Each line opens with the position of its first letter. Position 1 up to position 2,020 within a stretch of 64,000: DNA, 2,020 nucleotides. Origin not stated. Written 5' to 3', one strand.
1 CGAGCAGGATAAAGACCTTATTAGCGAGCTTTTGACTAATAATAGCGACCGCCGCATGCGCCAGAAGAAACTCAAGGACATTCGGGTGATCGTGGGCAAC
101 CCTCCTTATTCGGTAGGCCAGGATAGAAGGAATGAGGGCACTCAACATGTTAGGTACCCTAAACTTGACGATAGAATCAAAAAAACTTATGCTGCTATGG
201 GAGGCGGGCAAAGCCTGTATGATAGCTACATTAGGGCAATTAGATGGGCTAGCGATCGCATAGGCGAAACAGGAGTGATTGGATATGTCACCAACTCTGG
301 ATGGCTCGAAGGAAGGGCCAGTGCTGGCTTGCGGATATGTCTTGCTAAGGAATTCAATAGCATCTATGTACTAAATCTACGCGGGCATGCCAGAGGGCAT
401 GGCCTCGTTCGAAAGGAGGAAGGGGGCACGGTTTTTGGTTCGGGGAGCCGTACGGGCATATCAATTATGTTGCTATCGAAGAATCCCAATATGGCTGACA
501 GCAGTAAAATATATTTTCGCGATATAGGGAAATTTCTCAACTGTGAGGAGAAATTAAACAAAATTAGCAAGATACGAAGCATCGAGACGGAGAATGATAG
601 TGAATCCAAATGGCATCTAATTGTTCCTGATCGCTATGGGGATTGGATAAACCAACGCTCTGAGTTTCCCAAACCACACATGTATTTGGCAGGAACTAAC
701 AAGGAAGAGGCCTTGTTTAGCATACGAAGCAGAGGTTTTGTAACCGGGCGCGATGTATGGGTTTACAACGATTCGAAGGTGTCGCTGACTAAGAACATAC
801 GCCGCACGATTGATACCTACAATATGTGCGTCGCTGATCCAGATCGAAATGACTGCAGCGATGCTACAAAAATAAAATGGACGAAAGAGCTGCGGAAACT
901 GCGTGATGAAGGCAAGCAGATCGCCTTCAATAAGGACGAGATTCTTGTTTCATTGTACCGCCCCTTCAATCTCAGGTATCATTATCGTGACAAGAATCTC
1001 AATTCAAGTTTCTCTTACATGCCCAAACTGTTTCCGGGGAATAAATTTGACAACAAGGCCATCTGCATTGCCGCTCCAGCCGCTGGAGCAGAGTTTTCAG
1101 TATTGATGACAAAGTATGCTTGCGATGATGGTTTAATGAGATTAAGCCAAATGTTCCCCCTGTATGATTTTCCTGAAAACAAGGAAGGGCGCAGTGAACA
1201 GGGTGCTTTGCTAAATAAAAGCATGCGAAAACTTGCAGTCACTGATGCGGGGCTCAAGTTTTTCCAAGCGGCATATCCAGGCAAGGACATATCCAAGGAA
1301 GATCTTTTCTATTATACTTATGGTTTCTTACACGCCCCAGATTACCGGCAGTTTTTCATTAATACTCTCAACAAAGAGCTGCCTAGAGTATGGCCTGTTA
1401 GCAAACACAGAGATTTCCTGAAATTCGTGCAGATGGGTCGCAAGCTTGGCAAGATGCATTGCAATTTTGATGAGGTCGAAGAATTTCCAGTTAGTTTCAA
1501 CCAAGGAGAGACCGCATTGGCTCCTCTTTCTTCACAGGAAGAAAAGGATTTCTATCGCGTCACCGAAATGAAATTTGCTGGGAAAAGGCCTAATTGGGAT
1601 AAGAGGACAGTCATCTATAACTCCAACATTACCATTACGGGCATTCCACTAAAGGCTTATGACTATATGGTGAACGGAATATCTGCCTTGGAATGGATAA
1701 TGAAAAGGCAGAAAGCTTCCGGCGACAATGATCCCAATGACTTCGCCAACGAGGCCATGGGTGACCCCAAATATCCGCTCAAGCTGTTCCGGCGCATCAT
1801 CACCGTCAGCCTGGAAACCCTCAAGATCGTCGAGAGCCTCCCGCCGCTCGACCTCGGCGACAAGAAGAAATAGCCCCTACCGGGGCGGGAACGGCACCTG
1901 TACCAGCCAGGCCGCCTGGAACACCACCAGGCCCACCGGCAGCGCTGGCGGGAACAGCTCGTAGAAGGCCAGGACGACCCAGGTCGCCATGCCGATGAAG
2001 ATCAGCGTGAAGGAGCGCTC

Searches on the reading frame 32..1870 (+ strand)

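Call 84: search_protein_families(library=pfam, proteins=[window:32-1870:+], max_evalue=0.0001)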
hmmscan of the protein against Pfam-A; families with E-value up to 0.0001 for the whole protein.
window:32-1870:+ (613 aa): 2 families
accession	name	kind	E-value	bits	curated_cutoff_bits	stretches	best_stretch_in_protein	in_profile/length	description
PF18135.7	Type_ISP_C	-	5.2e-81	272.8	25.9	1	228-585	2-342/342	Type ISP C-terminal specificity domain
PF07669.17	Eco57I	-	1.7e-05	25.4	25.3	1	18-109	76-158/171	Eco57I restriction-modification methylase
